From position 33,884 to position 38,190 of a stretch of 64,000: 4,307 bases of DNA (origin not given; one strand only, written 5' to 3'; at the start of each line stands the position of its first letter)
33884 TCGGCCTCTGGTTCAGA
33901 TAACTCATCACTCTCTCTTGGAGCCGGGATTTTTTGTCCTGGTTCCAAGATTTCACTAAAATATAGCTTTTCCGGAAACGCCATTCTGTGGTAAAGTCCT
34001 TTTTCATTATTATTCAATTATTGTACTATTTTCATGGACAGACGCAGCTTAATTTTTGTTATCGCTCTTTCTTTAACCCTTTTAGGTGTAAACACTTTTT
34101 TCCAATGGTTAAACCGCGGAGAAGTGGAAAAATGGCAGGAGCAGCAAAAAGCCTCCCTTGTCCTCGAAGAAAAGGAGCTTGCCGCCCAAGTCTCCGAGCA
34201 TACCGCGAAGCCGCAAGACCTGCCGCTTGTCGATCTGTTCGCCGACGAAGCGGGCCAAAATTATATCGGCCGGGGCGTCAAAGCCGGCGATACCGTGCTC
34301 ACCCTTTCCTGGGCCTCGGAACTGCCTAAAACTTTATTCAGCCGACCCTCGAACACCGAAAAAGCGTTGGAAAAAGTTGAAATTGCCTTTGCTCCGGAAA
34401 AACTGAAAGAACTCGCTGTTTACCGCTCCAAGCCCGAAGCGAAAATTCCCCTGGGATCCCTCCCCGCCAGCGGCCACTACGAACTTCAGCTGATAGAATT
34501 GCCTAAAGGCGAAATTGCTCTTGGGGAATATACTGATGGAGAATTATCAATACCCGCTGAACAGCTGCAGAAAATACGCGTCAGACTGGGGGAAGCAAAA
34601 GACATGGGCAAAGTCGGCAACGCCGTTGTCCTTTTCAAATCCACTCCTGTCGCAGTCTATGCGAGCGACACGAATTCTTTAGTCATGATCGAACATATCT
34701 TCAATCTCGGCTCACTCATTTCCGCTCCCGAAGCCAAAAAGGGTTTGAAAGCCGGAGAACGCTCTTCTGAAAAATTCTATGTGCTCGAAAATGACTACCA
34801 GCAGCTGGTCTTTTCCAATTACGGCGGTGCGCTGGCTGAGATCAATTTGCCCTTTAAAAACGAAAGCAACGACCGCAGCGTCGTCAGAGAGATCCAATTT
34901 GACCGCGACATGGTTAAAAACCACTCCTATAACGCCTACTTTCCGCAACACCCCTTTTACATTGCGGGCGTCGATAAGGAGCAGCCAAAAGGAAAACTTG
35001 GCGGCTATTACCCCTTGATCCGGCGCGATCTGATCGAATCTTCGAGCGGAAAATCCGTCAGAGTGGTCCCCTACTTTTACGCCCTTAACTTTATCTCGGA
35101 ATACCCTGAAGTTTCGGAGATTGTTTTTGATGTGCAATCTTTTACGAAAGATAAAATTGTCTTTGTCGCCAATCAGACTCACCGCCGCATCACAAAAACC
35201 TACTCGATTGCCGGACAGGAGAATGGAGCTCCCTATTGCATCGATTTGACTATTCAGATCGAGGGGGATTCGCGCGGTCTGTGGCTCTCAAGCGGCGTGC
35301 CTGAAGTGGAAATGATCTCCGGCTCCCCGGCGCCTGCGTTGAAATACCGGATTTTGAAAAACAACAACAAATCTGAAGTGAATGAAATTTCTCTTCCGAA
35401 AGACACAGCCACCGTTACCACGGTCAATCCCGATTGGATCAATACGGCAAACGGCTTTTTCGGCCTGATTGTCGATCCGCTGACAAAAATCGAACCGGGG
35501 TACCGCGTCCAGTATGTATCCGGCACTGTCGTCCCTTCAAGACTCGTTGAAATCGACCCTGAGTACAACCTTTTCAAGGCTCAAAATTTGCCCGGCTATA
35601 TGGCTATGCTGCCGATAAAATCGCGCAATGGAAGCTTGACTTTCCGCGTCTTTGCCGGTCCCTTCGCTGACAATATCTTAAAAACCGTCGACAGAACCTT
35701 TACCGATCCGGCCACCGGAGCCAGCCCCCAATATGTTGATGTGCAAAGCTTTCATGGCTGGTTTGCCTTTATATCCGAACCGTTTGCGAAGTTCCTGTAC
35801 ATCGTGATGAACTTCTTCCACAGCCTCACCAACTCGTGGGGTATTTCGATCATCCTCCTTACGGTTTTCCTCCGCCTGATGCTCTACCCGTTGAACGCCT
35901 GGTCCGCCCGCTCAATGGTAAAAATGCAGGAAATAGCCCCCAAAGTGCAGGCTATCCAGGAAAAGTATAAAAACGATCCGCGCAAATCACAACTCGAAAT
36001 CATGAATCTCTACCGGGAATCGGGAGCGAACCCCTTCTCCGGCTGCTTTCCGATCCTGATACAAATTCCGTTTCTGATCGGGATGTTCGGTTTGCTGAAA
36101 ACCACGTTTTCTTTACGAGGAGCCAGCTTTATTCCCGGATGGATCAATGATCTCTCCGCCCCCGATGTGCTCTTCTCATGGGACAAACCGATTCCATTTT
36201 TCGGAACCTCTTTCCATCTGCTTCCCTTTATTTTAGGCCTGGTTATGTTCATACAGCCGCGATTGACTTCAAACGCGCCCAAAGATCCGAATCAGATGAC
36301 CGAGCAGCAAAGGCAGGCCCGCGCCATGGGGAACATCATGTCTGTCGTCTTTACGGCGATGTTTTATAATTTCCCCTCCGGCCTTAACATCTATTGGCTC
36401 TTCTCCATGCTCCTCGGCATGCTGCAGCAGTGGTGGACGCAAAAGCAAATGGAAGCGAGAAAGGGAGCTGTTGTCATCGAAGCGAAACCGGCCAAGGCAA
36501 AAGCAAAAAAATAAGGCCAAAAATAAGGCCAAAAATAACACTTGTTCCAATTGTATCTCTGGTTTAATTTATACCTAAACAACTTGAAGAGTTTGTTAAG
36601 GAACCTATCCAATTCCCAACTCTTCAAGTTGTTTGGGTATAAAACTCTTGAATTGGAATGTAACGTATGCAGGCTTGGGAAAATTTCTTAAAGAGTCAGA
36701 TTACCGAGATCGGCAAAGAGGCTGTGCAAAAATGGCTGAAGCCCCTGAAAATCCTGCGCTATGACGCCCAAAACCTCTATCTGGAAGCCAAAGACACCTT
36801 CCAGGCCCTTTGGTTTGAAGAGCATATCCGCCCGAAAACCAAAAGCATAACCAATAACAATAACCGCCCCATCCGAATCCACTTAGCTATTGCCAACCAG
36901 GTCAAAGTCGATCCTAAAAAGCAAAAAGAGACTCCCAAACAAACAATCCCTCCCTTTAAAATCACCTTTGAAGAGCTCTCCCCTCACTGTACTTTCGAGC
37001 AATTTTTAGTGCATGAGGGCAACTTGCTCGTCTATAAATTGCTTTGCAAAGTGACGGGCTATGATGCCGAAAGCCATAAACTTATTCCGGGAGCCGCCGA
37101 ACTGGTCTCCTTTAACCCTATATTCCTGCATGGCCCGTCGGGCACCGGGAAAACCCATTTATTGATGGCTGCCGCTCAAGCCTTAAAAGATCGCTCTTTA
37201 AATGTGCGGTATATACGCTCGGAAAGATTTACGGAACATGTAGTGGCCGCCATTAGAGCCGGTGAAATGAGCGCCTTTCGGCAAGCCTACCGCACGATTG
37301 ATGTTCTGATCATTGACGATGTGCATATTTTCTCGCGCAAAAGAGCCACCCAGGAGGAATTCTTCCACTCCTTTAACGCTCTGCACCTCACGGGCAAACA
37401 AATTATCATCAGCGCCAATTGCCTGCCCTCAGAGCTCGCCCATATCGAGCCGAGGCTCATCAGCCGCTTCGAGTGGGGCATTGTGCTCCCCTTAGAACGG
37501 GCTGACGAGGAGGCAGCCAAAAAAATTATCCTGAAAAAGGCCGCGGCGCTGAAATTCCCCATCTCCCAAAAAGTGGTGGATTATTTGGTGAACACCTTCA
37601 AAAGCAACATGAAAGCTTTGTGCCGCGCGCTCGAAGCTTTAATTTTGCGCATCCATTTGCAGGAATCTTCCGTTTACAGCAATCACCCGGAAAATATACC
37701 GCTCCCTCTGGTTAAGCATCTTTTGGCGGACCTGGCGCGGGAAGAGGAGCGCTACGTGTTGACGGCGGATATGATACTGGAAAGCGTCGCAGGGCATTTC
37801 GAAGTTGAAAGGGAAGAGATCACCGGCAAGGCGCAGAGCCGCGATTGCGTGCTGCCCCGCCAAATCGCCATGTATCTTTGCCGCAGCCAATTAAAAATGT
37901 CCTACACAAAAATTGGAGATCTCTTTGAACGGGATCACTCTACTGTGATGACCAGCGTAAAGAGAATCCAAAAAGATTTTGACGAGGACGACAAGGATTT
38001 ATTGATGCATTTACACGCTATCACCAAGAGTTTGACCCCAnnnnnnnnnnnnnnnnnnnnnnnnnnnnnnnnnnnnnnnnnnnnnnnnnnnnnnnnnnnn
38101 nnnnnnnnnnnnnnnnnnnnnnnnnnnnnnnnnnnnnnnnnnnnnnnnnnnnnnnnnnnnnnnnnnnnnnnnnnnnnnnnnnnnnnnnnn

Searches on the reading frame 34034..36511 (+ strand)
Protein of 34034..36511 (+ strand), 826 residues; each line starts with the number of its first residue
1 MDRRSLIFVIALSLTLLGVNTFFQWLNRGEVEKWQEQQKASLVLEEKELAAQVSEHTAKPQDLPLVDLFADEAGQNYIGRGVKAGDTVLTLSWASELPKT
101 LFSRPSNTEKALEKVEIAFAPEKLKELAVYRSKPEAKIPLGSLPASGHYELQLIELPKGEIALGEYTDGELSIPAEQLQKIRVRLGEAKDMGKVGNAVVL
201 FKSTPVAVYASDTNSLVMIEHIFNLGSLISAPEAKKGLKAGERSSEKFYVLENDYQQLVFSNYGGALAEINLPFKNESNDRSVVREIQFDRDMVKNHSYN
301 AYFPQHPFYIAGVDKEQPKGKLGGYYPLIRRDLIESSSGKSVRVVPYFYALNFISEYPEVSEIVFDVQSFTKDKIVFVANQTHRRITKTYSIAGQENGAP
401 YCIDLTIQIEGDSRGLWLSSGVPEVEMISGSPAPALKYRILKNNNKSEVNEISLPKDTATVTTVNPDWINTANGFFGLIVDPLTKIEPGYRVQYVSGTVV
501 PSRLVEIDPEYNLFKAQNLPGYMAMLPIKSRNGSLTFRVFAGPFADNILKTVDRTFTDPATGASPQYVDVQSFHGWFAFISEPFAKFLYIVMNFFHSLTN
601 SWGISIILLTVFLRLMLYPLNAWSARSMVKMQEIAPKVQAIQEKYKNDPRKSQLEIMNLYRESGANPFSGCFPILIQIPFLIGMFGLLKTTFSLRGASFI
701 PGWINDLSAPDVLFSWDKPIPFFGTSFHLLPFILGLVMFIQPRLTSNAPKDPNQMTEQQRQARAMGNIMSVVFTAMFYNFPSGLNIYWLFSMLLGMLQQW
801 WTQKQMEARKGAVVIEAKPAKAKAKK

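Call 5: search_protein_families(library=pfam, proteins=[window:34034-36511:+], max_evalue=1)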
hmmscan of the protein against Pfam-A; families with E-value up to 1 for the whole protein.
window:34034-36511:+ (826 aa): 1 family
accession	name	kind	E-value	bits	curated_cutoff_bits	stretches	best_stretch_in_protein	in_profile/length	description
PF02096.25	60KD_IMP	-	1e-55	188.6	35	1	602-804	1-163/163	60Kd inner membrane protein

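Call 8: find_related_loci(query=window:34034-36511:+, collection=genome_contigs, flank=6000)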
Query window:34034-36511:+ (826 aa) in genome_contigs; peptide patterns used: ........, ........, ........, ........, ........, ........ (x = any residue, [..] = any of these).
40 stretches matched a pattern; 3 encode a relative of the query (tblastn E <= 1e-3); 3 distinct loci.
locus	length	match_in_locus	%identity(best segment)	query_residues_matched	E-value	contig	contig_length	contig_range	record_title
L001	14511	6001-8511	54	1-825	0e+0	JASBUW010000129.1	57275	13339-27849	MAG: Parachlamydiaceae bacterium isolate BWSM_84 k141_130490, whole genome shotgun sequence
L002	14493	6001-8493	51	1-823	0e+0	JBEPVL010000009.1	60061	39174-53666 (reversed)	MAG: Chlamydiota bacterium isolate 22E.semibin_refined.032 NODE_432_length_60061_cov_46.820568, whole genome shotgun seq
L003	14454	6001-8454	54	1-809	0e+0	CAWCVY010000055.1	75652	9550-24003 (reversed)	MAG: uncultured Chlamydiae bacterium isolate MFD01633.bin.3.44 genome assembly, contig: contig_63059, whole genome shotg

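Call 23: find_homologous_proteins(query=window:34034-36511:+, max_evalue=1e-100)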
Query window:34034-36511:+ (826 aa): 1000 proteins with E <= 1e-100 among 8000 candidates; the best 120 are listed.
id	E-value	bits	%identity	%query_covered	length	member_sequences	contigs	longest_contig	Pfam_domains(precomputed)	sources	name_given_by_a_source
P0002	0.0e+0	1877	100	100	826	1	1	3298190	PF02096.27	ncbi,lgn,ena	-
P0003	0.0e+0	1629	85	99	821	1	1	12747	PF02096.27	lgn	-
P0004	0.0e+0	1346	72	100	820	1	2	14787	PF02096.27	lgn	-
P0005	0.0e+0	1114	58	100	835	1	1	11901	PF02096.27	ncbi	-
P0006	0.0e+0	1084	56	100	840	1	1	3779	PF02096.27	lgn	-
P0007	0.0e+0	1073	57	100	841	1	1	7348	PF02096.27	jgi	jgi:YidC/Oxa1 family membrane protein insertase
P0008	0.0e+0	1067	56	100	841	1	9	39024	PF02096.27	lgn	-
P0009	0.0e+0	1066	57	100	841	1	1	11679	PF02096.27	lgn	-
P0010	0.0e+0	1058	56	100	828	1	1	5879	PF02096.27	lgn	-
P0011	0.0e+0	1057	57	99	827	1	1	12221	PF02096.27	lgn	-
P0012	0.0e+0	1057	56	100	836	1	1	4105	PF02096.27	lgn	-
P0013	0.0e+0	1056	57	98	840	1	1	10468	PF02096.27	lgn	-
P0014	0.0e+0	1056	56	100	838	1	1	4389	PF02096.27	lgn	-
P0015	0.0e+0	1054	56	100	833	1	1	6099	PF02096.27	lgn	-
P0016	0.0e+0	1054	58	98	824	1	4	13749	PF02096.27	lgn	-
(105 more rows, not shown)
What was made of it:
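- Checked: Chlamydial origin: the closest YidC relatives are Parachlamydiaceae, Waddliaceae and Chlamydiota MAGs (calls 8, 23).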

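Call 24: find_encoding_contigs(protein=P0003, flank=6000, max_places=3)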
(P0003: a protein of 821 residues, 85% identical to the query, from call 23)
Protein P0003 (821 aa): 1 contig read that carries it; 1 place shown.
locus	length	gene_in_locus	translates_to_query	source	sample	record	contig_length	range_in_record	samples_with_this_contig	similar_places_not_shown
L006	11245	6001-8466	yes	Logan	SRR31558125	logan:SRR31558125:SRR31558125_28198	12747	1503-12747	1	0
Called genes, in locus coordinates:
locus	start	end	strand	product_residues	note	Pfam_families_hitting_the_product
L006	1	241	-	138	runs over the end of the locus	-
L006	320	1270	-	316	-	PF01535:PPR (faint), PF13041:PPR_2 (faint)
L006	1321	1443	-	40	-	-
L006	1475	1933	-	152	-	PF01451:LMWPc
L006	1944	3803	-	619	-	PF00069:Pkinase, PF07714:PK_Tyr_Ser-Thr, PF03781:FGE-sulfatase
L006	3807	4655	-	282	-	PF13432:TPR_16 (faint)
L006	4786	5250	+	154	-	PF13474:SnoaL_3, PF14534:DUF4440, PF12680:SnoaL_2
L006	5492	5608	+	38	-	-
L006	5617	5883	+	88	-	-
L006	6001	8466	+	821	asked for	PF02096:60KD_IMP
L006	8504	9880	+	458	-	PF00308:Bac_DnaA, PF13191:AAA_16 (weak), PF00004:AAA, PF01695:IstB_IS21, PF07728:AAA_5 (faint), PF08299:Bac_DnaA_C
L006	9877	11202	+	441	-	PF05221:AdoHcyase, PF00670:AdoHcyase_NAD, PF02826:2-Hacid_dh_C (weak)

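Call 25: find_encoding_contigs(protein=P0004, flank=6000, max_places=3)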
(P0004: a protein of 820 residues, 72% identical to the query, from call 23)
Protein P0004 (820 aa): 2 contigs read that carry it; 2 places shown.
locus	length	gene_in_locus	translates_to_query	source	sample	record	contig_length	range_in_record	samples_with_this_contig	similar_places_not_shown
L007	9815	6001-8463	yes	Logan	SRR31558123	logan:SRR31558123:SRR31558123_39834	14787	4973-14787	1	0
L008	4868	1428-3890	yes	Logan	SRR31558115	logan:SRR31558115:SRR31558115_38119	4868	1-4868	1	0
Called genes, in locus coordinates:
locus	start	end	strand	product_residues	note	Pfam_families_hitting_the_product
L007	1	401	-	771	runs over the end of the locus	PF01494:FAD_binding_3 (weak)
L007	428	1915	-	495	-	-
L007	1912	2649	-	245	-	PF00782:DSPc, PF22784:PTP-SAK, PF22785:Tc-R-P (weak)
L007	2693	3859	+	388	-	PF07690:MFS_1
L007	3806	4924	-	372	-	PF04577:Glyco_transf_61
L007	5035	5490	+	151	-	PF08332:CaMKII_AD (weak), PF13474:SnoaL_3 (weak), PF14534:DUF4440, PF12680:SnoaL_2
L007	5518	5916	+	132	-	-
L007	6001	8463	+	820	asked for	PF02096:60KD_IMP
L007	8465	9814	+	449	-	PF01695:IstB_IS21, PF00308:Bac_DnaA, PF01637:ATPase_2 (weak), PF13191:AAA_16 (weak), PF00004:AAA (weak), PF08299:Bac_DnaA_C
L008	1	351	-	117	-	?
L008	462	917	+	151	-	PF08332:CaMKII_AD (weak), PF13474:SnoaL_3 (weak), PF14534:DUF4440, PF12680:SnoaL_2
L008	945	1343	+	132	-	-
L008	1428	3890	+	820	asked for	PF02096:60KD_IMP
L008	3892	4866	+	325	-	?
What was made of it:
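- The same holds for the orthologous loci (calls 24, 25).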

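Call 26: find_encoding_contigs(protein=P0002, flank=3000, max_places=4)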
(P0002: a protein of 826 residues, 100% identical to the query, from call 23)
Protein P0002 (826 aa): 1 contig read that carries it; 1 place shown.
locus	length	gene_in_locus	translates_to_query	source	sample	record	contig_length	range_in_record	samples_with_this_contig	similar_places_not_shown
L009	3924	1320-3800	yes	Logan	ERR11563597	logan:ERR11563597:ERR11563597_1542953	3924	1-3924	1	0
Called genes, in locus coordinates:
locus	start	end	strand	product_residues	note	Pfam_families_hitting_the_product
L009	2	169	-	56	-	?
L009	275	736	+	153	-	PF12893:Lumazine_bd_2 (weak), PF13577:SnoaL_4, PF08332:CaMKII_AD, PF13474:SnoaL_3, PF14534:DUF4440, PF12680:SnoaL_2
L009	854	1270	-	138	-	-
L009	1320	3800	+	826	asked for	PF02096:60KD_IMP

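Call 35: find_encoding_contigs(protein=P0005, flank=5000, max_places=2)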
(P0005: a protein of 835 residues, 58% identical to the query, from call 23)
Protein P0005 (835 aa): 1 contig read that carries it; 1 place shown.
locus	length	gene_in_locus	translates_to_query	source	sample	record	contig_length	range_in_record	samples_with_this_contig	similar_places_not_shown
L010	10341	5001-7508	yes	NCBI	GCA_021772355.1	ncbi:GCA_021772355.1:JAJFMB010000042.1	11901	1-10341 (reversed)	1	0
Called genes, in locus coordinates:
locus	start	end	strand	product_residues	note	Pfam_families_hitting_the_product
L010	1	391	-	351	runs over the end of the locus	PF00425:Chorismate_bind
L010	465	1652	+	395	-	PF00202:Aminotran_3 (faint), PF00155:Aminotran_1_2, PF00266:Aminotran_5 (weak)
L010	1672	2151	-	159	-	PF01451:LMWPc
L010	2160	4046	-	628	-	PF00069:Pkinase, PF07714:PK_Tyr_Ser-Thr, PF03781:FGE-sulfatase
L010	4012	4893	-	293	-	-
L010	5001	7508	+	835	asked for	PF02096:60KD_IMP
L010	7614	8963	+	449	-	PF01695:IstB_IS21, PF00308:Bac_DnaA, PF00004:AAA, PF07728:AAA_5 (weak), PF08299:Bac_DnaA_C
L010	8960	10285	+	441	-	PF05221:AdoHcyase, PF00670:AdoHcyase_NAD, PF02826:2-Hacid_dh_C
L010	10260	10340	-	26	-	?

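Call 36: find_encoding_contigs(protein=P0016, flank=5000, max_places=2)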
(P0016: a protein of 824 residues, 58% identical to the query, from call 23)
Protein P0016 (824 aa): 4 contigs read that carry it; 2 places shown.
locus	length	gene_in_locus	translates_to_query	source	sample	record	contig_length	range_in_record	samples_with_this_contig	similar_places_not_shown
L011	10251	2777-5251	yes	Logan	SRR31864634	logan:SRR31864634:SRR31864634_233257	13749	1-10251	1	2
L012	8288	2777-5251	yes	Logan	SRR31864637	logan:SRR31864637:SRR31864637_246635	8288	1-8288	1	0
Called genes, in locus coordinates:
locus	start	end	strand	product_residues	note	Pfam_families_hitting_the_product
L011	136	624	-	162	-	PF01451:LMWPc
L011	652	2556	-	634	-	PF00069:Pkinase, PF07714:PK_Tyr_Ser-Thr, PF03781:FGE-sulfatase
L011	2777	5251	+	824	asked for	PF02096:60KD_IMP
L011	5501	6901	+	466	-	PF00308:Bac_DnaA, PF01695:IstB_IS21 (weak), PF00004:AAA, PF07728:AAA_5 (faint), PF08299:Bac_DnaA_C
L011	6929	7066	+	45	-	-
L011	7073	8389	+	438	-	PF05221:AdoHcyase, PF00670:AdoHcyase_NAD, PF02826:2-Hacid_dh_C (weak)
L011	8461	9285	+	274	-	PF00023:Ank (faint), PF12796:Ank_2, PF13606:Ank_3 (faint), PF12796:Ank_2, PF13637:Ank_4, PF13857:Ank_5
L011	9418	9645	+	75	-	-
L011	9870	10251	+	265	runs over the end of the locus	PF01790:LGT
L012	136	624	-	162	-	PF01451:LMWPc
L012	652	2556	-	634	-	PF00069:Pkinase, PF07714:PK_Tyr_Ser-Thr, PF03781:FGE-sulfatase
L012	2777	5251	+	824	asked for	PF02096:60KD_IMP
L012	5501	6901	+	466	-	PF00308:Bac_DnaA, PF01695:IstB_IS21 (weak), PF00004:AAA, PF07728:AAA_5 (faint), PF08299:Bac_DnaA_C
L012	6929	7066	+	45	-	-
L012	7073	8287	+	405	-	?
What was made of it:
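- The NTF2-like lipoprotein is adjacent in all three genomes, and the two genes are present or absent together (calls 24, 25, 35, 36).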

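Call 44: search_protein_families(library=ncbifam, proteins=[L006:5499-5885:+, L007:5545-5913:+, L001:12782-13153:-], max_evalue=10)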
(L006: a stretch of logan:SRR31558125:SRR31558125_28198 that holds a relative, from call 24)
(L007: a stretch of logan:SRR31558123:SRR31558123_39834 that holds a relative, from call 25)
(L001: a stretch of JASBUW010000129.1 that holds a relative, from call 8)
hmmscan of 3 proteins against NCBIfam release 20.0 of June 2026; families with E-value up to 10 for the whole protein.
L006:5499-5885:+ (129 aa): 0 families

L007:5545-5913:+ (123 aa): 0 families

L001:12782-13153:- (124 aa): 0 families

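Call 45: search_protein_families(library=pfam, proteins=[L006:5499-5885:+, L007:5545-5913:+, L001:12782-13153:-], max_evalue=10)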
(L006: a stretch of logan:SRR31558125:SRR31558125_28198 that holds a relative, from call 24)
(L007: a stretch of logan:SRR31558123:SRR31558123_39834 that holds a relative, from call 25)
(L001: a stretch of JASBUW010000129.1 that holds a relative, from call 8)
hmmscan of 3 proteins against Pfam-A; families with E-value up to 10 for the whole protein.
L006:5499-5885:+ (129 aa): 1 family
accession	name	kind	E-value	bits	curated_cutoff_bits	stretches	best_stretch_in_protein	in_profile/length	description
PF07172.16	GRP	-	0.00082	20.4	30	1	2-84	4-86/90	Glycine rich protein family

L007:5545-5913:+ (123 aa): 0 families

L001:12782-13153:- (124 aa): 0 families

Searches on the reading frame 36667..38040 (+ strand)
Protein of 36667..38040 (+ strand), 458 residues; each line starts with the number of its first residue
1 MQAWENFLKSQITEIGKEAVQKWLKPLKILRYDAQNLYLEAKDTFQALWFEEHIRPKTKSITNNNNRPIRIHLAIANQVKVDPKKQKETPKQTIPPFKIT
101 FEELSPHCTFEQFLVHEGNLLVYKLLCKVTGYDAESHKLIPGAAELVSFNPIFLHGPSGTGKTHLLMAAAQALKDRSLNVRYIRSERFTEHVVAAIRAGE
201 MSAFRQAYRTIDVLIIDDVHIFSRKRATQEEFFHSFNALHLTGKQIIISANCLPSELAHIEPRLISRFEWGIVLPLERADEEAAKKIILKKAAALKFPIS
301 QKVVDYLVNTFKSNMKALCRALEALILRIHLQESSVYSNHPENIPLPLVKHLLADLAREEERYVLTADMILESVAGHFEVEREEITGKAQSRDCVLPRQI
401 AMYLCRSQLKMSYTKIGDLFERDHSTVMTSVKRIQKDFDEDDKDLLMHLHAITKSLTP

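Call 74: search_protein_families(library=pfam, proteins=[window:36667-38040:+], max_evalue=0.001)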
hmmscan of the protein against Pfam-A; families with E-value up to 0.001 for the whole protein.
window:36667-38040:+ (458 aa): 11 families
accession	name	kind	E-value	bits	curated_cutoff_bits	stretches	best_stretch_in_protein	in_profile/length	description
PF00308.24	Bac_DnaA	-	5.3e-44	150.7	23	1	108-273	5-160/162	Bacterial DnaA ATPAse domain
PF08299.17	Bac_DnaA_C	-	1e-24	86.7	31.5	1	368-434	2-69/69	Bacterial dnaA protein helix-turn-helix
PF01695.23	IstB_IS21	-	8.6e-12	45.5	24.1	1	152-249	95-192/238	IstB-like ATP binding protein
PF00004.35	AAA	-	1.8e-08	35.3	21.2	1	152-272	1-127/131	ATPase family associated with various cellular activities (AAA)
PF13191.12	AAA_16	-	3.4e-06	28.1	32.6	1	150-212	25-98/167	AAA ATPase domain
PF07728.20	AAA_5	-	3.6e-06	27.5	22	1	152-223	2-79/139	AAA domain (dynein-related subfamily)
PF25199.1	nSTAND_NTPase5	-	3.9e-05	23.9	34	1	152-225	44-111/145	Novel STAND NTPase 5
PF22688.2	Hda_lid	-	8.6e-05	22.9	27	0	285-325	5-45/65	Hda, lid domain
PF01637.24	ATPase_2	-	8.6e-05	22.9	33.2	1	144-248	15-114/225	ATPase domain predominantly from Archaea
PF11638.13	DnaA_N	-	8.6e-05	22.6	24.6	1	2-54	2-55/65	DnaA N-terminal domain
PF13401.12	AAA_22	-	0.00013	22.7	27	0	152-196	8-58/130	AAA domain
